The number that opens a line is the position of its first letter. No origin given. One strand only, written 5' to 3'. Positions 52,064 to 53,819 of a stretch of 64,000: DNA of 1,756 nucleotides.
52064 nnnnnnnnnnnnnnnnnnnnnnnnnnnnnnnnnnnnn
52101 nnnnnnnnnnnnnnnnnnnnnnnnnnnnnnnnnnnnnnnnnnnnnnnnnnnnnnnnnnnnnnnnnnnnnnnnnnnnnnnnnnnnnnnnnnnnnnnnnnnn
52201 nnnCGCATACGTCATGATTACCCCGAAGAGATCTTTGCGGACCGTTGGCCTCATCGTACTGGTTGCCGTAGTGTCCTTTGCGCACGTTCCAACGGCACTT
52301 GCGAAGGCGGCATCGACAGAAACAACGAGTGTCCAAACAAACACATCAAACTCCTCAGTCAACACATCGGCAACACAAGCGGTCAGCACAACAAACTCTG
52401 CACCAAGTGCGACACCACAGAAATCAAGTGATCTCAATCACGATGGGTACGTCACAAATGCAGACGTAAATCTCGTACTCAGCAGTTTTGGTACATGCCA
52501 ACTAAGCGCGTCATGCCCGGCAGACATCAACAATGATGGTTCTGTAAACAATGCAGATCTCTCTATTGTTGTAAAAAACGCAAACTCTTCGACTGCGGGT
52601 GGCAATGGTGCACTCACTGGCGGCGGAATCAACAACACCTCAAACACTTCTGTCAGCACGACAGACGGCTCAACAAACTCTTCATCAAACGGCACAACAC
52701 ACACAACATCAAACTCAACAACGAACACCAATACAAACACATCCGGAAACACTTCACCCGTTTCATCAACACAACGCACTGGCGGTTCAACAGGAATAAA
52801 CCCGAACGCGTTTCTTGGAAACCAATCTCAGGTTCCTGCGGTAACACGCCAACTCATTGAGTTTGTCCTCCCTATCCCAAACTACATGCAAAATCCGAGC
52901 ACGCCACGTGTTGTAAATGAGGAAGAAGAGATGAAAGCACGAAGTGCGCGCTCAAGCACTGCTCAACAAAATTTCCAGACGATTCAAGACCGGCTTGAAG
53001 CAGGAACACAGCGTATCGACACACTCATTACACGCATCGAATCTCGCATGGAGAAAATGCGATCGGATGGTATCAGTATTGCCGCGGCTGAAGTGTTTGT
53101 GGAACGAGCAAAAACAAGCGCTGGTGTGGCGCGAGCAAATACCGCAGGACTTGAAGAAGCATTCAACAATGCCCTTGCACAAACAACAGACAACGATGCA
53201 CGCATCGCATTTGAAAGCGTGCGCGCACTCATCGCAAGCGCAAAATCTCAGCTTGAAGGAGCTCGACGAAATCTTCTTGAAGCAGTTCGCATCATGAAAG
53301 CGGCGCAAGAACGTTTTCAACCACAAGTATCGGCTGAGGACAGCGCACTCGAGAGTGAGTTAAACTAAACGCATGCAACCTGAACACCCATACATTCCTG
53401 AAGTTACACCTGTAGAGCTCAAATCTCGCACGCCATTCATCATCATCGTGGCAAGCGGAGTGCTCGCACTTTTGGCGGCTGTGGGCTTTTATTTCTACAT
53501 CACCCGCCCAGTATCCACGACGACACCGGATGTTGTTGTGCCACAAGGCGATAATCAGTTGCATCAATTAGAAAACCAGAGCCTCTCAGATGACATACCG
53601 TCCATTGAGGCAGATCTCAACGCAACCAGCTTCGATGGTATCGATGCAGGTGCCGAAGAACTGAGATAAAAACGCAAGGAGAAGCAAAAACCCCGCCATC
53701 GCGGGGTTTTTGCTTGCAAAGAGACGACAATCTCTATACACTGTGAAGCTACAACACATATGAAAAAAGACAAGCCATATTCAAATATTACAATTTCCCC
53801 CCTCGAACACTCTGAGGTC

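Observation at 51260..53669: Four-gene cassette: paired secreted helical proteins (one with a canonical dockerin) each followed by a paralogous small TM protein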

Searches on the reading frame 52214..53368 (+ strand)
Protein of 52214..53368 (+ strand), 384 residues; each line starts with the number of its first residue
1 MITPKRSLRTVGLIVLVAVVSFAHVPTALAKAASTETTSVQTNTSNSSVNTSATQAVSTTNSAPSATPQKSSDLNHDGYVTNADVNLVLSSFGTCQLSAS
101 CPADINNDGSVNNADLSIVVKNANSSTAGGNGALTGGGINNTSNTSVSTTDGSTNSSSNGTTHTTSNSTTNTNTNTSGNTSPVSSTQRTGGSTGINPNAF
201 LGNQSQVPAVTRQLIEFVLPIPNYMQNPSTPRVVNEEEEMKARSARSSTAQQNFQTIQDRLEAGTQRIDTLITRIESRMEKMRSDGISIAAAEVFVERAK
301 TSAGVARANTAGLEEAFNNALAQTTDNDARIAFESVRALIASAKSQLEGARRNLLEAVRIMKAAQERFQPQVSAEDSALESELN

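Call 3: search_protein_families(library=pfam, proteins=[window:52214-53368:+], max_evalue=1)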
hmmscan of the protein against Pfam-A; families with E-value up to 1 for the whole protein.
window:52214-53368:+ (384 aa): 5 families
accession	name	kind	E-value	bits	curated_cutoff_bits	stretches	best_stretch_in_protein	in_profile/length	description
PF00404.24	Dockerin_1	-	1.8e-06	28.5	22.9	2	103-144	2-30/57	Dockerin type I domain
PF00441.29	Acyl-CoA_dh_1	-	0.0022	18.6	22.4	1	285-373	2-89/150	Acyl-CoA dehydrogenase, C-terminal domain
PF00036.39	EF-hand_1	-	0.07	13.2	25.4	0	103-121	9-27/29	EF hand domain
PF00804.31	Syntaxin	-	0.1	12.8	26.7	1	236-323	24-108/157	Syntaxin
PF16888.10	YwqH-like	-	0.17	12.6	33.7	1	235-284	61-109/123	YwqH-like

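Call 11: find_encoding_contigs(protein=window:52214-53368:+, flank=10000, max_places=6)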
Protein window:52214-53368:+ (384 aa): 7 contigs read that carry it; 2 places shown.
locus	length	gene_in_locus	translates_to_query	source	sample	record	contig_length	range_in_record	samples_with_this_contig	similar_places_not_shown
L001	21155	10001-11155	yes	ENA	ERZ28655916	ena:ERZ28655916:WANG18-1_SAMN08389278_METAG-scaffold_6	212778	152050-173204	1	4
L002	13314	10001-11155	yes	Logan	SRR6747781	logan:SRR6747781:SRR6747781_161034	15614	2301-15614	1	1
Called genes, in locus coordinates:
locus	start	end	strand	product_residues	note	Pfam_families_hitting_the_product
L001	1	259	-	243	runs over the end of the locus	PF00121:TIM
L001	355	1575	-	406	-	PF28597:T2SSF_N (weak), PF00482:T2SSF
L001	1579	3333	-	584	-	PF05157:MshEN, PF00437:T2SSE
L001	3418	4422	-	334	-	-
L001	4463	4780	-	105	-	-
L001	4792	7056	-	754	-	PF18911:PKD_4 (weak)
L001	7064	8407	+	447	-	PF08529:NusA_N, PF00575:S1, PF13184:KH_NusA_1st, PF07650:KH_2 (weak), PF26594:KH_NusA_2nd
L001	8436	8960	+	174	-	PF00719:Pyrophosphatase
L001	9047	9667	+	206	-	-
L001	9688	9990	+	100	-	-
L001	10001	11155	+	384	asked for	PF00404:Dockerin_1 (faint)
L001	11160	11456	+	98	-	-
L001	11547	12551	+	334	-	PF05697:Trigger_N, PF05698:Trigger_C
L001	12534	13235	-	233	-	PF20260:PUA_4, PF04452:Methyltrans_RNA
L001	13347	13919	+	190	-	PF00574:CLP_protease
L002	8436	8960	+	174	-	PF00719:Pyrophosphatase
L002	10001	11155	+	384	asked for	PF00404:Dockerin_1 (faint)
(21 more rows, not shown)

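Call 34: search_protein_families(library=ncbifam, proteins=[window:52214-53368:+], max_evalue=1)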
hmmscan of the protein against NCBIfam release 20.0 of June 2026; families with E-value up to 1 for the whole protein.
window:52214-53368:+ (384 aa): 2 families
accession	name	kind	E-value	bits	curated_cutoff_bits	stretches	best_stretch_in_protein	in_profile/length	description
NF041540.1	dockerin_GC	domain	0.017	15.5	29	1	73-117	11-57/67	GC-type dockerin domain-anchored protein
TIGR00831.1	a_cpa1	equivalog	0.049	12.1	279.6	1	233-297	413-477/525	Na+/H+ antiporter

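Call 71: search_protein_families(library=padloc, proteins=[window:52214-53368:+], max_evalue=0.01)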
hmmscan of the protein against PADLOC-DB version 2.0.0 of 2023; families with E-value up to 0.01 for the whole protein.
window:52214-53368:+ (384 aa): 0 families

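Call 80: list_cluster_members(proteins=[window:52214-53368:+, window:51260-51880:+, window:51901-52203:+, window:53373-53669:+])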
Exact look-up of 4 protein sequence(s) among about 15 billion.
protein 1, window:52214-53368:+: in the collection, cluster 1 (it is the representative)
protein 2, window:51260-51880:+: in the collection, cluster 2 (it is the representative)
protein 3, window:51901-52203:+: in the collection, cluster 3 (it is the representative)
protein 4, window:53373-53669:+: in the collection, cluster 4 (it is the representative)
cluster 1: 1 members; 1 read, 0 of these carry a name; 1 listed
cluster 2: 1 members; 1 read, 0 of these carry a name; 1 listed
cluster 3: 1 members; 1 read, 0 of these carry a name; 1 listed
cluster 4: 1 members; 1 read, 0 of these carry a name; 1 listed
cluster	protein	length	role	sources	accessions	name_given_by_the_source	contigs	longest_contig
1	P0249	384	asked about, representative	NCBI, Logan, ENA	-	-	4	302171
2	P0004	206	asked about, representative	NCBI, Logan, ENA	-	-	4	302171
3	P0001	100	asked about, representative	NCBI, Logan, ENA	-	-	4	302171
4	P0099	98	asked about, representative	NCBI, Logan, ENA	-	-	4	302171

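Call 85: find_related_loci(query=A7, collection=metagenome_contigs, flank=4000)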
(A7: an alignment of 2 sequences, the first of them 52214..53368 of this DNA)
Query A7 (384 aa) in metagenome_contigs; peptide patterns used: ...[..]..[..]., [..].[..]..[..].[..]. (x = any residue, [..] = any of these).
600 stretches matched a pattern (row limit reached: there are more); 8 encode a relative of the query (tblastn E <= 1e-3); 8 distinct loci.
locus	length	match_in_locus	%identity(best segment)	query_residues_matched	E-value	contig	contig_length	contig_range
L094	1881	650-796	42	70-122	2e-7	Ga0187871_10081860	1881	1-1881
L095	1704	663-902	40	70-140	2e-7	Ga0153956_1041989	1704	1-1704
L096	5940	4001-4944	40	68-126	5e-7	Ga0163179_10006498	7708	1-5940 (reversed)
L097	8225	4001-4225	41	68-140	6e-7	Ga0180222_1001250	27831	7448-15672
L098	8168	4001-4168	39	69-122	2e-6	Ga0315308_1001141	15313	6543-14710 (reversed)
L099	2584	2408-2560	33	70-120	3e-6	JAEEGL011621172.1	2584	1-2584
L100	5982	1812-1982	33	65-121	4e-6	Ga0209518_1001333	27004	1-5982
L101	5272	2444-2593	46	72-119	1e-5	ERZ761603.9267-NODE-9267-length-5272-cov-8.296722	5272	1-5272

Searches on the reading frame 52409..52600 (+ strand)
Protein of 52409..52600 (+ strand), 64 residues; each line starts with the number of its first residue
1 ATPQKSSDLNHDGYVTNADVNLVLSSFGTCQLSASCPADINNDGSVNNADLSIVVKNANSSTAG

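Call 67: search_solved_structures(query=window:52409-52600:+, max_evalue=1, show_alignments=2)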
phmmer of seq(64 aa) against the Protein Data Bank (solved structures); distinct sequences matched with E-value up to 1: 23.
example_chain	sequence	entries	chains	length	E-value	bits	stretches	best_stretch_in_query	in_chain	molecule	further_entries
2y3n_B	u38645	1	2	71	1.4e-05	28.4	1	6-55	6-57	CELLULOSOMAL FAMILY-48 PROCESSIVE GLYCOSIDE HYDROLASE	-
4fl4_A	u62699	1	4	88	0.00018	24.9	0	33-54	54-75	Glycoside hydrolase family 9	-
6kg9_A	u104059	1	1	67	0.0007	23.1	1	7-62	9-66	And cellulose-binding endoglucanase family 9 CelL ortholog dockerin domain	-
1daq_A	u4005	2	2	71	0.004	20.7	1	8-55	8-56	ENDOGLUCANASE SS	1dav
6kge_D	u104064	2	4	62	0.0041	20.7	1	7-59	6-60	And cellulose-binding endoglucanase family 9 CelL ortholog dockerin domain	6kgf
6kgc_B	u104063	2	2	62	0.0042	20.6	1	7-59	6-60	And cellulose-binding endoglucanase family 9 CelL ortholog dockerin domain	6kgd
2ccl_B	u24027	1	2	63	0.0043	20.6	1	8-54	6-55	ENDO-1,4-BETA-XYLANASE Y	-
2mte_A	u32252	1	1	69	0.0059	20.2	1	8-55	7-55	Cellulose 1,4-beta-cellobiosidase (reducing end) CelS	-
1ohz_B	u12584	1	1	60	0.0065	20.1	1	7-54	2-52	ENDO-1,4-BETA-XYLANASE Y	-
4cj0_A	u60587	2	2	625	0.015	18.9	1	8-54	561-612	ENDOGLUCANASE D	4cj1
1clc_A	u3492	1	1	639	0.015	18.9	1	7-54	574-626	ENDOGLUCANASE CELD; EC: 3.2.1.4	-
4u3s_B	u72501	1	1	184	0.039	17.6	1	11-60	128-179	Cellulosomal scaffoldin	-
2jnk_A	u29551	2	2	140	0.098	16.4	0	26-62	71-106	Hyalurononglucosaminidase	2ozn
2yik_A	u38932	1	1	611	0.12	16.1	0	7-55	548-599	ENDOGLUCANASE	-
3ul4_B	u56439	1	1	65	0.19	15.5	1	7-54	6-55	Cellulosome enzyme, dockerin type I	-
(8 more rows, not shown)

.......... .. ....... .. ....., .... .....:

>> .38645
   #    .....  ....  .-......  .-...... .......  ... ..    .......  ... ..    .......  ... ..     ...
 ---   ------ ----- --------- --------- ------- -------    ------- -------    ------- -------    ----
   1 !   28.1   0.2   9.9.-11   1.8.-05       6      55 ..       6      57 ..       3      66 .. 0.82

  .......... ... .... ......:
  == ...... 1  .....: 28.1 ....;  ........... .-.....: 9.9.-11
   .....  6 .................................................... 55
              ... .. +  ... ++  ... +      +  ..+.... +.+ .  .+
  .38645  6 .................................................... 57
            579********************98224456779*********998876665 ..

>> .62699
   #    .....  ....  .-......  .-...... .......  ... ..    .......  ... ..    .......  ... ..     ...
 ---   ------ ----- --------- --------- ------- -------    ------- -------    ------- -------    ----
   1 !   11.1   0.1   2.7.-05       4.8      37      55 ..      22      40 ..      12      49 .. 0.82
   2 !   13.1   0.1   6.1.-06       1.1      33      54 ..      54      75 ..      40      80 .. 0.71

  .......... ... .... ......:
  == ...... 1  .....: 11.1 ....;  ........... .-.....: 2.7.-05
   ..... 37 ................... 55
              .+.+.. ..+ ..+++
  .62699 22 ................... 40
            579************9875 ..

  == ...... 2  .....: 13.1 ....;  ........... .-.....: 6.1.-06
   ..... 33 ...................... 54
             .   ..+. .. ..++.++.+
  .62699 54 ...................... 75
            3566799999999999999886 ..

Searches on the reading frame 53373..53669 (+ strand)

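Call 3: search_protein_families(library=pfam, proteins=[window:53373-53669:+], max_evalue=1)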
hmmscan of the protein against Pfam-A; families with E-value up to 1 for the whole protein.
window:53373-53669:+ (98 aa): 2 families
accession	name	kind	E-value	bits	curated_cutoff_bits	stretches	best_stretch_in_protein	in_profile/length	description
PF02706.20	Wzz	-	0.0068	17.1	25.5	1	22-79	16-72/91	Chain length determinant protein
PF18967.5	PycTM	-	0.22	12.3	27.2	1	17-51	4-39/107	Pycsar effector protein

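Call 34: search_protein_families(library=ncbifam, proteins=[window:53373-53669:+], max_evalue=1)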
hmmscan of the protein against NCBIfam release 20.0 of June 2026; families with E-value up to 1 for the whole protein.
window:53373-53669:+ (98 aa): 2 families
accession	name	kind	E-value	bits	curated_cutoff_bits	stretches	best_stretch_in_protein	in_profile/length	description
NF002796.0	PRK02935.1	equivalog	0.07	13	108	1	22-62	40-79/118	hypothetical protein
TIGR01006.1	polys_exp_MPA1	subfamily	0.13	11.7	296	1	16-74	17-73/226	CspC family polysaccharide chain length determinant protein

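Call 71: search_protein_families(library=padloc, proteins=[window:53373-53669:+], max_evalue=0.01)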
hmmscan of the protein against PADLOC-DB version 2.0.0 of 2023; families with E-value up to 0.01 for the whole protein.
window:53373-53669:+ (98 aa): 0 families
